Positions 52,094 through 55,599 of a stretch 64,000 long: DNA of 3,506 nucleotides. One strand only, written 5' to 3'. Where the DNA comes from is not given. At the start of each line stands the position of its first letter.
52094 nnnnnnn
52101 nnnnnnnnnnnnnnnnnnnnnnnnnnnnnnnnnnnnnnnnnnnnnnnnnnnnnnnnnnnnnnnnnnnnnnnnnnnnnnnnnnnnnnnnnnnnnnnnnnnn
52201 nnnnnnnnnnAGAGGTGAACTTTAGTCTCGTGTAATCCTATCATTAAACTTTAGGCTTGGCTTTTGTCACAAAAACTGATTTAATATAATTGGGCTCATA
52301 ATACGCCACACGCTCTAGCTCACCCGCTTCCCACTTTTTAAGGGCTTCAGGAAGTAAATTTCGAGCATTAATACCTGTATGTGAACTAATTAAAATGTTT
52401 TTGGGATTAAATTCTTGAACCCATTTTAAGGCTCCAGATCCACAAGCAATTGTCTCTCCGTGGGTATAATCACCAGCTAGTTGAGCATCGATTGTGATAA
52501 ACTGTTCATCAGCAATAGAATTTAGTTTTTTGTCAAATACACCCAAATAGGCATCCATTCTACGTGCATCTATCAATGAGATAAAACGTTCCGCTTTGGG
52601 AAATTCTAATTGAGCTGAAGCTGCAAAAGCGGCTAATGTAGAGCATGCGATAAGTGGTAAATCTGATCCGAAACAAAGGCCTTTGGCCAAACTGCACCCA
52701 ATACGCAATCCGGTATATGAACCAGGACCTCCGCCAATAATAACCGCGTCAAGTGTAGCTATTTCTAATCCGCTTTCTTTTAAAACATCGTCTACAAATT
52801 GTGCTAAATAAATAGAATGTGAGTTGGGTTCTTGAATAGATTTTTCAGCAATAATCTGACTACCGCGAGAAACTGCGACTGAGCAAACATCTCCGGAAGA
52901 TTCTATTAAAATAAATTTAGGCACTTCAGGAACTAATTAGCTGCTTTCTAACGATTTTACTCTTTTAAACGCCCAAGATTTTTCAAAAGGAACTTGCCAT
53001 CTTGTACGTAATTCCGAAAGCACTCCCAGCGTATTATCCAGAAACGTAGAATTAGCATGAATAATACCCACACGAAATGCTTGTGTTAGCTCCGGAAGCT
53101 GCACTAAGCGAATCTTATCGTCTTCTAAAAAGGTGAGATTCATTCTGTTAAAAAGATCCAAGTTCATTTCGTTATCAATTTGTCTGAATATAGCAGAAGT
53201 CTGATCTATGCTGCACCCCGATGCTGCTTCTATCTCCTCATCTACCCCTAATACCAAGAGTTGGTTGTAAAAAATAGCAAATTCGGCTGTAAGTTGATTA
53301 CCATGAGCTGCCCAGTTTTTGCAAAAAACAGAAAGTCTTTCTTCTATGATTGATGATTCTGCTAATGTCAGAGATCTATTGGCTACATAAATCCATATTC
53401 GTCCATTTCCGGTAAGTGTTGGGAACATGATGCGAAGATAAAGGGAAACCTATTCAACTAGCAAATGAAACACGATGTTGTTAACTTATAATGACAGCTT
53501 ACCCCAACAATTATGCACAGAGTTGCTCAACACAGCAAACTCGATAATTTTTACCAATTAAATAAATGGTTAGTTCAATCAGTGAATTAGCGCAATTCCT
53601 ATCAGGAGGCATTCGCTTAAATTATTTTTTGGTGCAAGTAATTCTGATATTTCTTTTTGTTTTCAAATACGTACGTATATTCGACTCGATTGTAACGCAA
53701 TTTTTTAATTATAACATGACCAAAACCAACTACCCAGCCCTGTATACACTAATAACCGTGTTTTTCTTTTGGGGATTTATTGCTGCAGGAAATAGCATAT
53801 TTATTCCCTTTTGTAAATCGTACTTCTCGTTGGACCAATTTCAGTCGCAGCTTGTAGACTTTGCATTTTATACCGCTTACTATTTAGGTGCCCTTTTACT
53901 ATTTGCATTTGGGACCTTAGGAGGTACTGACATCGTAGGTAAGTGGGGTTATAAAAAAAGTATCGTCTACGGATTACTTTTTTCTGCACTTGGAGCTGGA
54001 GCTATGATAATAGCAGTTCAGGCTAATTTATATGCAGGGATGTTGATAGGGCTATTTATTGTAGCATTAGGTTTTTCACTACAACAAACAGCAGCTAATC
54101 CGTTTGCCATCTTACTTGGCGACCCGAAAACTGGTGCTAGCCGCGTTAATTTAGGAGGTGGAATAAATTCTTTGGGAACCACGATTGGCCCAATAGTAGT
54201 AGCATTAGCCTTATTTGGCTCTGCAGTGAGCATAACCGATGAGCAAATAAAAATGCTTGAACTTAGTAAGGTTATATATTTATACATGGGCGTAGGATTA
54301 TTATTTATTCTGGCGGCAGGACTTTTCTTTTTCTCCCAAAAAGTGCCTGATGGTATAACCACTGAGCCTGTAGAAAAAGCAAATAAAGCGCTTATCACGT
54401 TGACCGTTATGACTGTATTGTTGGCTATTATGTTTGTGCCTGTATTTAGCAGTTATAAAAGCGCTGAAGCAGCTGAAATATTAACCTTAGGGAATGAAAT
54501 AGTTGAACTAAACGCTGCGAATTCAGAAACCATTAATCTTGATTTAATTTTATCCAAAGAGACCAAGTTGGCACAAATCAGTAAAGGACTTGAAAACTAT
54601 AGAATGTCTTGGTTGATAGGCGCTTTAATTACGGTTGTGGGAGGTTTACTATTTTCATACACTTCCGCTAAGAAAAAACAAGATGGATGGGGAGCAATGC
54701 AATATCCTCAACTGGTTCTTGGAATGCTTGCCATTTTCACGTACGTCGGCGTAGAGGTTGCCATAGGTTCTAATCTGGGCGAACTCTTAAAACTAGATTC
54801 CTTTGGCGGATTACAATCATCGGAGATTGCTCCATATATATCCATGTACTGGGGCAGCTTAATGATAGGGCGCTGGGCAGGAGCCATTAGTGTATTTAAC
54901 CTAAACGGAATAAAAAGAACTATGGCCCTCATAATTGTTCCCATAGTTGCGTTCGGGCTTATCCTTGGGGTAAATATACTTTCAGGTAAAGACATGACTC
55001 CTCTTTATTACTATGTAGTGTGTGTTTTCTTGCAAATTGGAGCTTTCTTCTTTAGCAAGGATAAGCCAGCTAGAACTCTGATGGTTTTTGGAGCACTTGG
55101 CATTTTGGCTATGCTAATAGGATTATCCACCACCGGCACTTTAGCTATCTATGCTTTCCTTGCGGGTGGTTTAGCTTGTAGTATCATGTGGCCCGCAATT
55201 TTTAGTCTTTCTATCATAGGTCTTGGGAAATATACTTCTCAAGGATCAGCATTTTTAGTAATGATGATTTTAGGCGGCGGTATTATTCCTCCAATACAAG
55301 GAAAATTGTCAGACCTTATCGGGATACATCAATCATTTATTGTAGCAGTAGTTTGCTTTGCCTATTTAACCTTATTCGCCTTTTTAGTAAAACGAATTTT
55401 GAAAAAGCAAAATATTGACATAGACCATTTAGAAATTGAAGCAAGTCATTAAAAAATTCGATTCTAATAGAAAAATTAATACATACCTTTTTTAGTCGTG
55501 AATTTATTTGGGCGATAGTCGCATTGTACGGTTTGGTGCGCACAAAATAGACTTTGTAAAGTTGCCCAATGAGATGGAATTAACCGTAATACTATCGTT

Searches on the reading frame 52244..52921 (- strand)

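Call 59: search_protein_families(library=pfam, proteins=[window:52244-52921:-], max_evalue=0.001)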
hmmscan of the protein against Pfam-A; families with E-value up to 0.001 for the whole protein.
window:52244-52921:- (225 aa): 1 family
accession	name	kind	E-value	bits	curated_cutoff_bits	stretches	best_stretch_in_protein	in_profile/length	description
PF00814.31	TsaD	-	1.9e-24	87.3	24.8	1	34-159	28-159/264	tRNA N6-adenosine threonylcarbamoyltransferase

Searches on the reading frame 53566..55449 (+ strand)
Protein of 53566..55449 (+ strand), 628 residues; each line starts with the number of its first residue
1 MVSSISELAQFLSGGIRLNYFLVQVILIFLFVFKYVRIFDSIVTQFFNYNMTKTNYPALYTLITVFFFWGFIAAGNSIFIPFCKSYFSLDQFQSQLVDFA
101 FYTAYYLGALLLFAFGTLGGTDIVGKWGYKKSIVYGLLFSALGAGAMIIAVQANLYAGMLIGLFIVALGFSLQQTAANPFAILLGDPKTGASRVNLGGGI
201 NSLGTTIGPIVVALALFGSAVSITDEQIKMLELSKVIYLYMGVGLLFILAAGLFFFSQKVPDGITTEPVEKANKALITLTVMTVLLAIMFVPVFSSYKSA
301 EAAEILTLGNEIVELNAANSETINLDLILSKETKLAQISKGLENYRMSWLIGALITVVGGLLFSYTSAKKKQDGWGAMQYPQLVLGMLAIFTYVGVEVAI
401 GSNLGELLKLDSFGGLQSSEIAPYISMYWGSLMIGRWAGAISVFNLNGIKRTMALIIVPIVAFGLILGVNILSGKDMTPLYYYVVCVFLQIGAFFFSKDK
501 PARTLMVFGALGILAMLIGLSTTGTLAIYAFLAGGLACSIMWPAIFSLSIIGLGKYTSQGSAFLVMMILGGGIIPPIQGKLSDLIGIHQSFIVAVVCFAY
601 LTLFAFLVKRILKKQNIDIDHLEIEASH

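Call 59: search_protein_families(library=pfam, proteins=[window:53566-55449:+], max_evalue=0.001)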
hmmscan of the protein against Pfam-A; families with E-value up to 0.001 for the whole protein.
window:53566-55449:+ (628 aa): 1 family
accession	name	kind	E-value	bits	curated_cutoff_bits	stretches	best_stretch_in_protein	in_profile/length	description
PF07690.21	MFS_1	-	1.8e-09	37.4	33.4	2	65-283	4-209/347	Major Facilitator Superfamily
